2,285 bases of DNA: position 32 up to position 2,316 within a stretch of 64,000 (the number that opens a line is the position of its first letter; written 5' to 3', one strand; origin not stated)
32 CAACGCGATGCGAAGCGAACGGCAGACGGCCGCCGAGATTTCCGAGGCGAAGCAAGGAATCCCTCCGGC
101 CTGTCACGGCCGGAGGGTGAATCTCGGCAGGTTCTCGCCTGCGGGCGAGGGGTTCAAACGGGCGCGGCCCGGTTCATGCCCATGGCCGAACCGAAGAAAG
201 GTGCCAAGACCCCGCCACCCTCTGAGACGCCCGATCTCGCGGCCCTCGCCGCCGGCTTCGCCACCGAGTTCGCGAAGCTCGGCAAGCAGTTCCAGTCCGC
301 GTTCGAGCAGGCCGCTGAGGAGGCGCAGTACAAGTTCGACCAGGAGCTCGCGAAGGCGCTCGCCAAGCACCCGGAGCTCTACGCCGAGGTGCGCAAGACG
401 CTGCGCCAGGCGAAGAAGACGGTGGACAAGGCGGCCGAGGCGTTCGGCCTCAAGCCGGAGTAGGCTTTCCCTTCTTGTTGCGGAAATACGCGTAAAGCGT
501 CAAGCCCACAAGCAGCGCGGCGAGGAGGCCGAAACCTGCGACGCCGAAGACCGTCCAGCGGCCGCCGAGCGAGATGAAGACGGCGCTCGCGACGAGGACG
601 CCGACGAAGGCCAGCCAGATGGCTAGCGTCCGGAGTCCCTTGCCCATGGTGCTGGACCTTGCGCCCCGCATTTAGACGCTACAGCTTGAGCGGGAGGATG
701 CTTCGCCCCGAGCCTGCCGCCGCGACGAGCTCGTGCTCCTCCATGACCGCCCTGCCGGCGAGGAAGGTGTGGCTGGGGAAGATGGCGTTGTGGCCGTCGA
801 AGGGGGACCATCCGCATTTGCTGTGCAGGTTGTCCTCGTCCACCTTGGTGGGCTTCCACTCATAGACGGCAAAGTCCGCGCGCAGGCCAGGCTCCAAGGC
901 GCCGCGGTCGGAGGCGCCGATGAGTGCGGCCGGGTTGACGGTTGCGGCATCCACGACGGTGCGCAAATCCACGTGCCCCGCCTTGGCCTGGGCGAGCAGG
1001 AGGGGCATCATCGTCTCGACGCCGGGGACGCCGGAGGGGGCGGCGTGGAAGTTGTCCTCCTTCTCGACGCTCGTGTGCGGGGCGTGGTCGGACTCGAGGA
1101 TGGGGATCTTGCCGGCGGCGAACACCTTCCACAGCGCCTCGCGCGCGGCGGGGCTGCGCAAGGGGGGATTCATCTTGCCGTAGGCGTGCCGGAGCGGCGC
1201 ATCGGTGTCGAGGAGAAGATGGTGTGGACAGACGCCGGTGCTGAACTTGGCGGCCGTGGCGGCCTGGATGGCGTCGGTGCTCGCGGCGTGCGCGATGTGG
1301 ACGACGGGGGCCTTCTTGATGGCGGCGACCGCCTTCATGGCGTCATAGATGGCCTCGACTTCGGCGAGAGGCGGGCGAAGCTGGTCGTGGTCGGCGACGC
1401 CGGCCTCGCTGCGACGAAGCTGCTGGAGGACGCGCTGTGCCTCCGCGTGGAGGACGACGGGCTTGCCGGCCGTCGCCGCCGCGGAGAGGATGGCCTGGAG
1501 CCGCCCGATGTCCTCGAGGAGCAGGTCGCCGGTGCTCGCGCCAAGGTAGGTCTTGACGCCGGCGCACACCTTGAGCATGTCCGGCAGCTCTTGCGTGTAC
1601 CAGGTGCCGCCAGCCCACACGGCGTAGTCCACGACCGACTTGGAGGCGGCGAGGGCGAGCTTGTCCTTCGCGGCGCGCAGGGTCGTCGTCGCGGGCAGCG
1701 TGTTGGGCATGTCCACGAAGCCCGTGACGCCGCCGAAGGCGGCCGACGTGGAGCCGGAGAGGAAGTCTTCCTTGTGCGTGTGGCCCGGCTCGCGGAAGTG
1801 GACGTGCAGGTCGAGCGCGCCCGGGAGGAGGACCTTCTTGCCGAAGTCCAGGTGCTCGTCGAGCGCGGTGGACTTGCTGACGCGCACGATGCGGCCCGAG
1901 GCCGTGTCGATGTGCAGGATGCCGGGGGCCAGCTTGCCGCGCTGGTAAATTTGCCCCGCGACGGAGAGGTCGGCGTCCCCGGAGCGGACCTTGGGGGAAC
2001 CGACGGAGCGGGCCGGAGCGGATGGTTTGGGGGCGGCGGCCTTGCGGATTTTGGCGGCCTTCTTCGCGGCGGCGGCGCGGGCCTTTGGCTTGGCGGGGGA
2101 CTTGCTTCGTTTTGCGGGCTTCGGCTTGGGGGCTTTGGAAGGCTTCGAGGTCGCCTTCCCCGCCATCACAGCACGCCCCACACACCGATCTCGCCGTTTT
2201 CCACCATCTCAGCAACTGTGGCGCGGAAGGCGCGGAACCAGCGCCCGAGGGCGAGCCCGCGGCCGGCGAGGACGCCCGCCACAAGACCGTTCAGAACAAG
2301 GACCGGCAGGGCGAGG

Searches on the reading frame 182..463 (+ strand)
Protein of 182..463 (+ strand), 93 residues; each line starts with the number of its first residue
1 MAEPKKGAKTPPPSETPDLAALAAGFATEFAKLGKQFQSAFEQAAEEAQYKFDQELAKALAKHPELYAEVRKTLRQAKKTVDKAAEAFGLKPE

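Call 59: find_encoding_contigs(protein=window:182-463:+, flank=10000, max_places=3)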
Protein window:182-463:+ (93 aa): no gene with exactly this product is on record in the collection.
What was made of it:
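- Tried and rejected: I could not obtain the sequence upstream of window position 1 (call 59).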

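Call 93: search_protein_families(library=pfam, proteins=[window:182-463:+], max_evalue=0.001)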
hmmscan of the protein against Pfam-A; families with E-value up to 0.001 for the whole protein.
window:182-463:+ (93 aa): 1 family
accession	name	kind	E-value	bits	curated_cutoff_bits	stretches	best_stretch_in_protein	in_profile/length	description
PF10456.14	BAR_3_WASP_bdg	-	0.00056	19.9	24.9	1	22-80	70-128/236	WASP-binding domain of Sorting nexin protein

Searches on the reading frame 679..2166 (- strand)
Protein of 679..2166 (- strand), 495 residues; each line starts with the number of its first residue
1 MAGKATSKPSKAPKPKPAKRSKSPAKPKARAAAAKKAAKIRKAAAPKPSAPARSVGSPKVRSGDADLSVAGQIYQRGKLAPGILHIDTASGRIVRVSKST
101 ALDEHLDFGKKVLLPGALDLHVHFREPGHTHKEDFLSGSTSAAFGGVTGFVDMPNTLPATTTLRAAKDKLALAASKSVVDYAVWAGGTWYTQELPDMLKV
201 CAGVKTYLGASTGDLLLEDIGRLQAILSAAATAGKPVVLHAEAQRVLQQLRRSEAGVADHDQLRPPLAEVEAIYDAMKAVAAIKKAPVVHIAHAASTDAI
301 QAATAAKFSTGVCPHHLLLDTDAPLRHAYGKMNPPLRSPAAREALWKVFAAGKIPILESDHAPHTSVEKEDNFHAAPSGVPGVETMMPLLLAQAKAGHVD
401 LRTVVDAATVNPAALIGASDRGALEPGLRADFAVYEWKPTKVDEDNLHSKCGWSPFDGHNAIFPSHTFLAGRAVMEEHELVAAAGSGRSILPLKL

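Call 79: find_encoding_contigs(protein=window:679-2166:-, flank=10000, max_places=2)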
Protein window:679-2166:- (495 aa): 2 contigs read that carry it; 1 place shown.
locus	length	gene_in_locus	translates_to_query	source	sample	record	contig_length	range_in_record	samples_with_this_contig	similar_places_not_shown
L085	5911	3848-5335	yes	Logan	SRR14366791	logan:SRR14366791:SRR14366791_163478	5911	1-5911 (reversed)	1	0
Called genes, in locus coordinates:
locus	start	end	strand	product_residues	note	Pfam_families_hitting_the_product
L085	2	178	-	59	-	?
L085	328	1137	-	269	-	PF14321:DUF4382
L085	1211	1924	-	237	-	PF04967:HTH_10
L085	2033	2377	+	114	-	PF01920:Prefoldin_2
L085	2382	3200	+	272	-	PF08704:GCD14, PF01135:PCMT, PF13578:Methyltransf_24 (weak), PF13649:Methyltransf_25 (weak)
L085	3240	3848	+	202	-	-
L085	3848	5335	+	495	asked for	PF01979:Amidohydro_1, PF12890:DHOase (weak), PF07969:Amidohydro_3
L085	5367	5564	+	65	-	-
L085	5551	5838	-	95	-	-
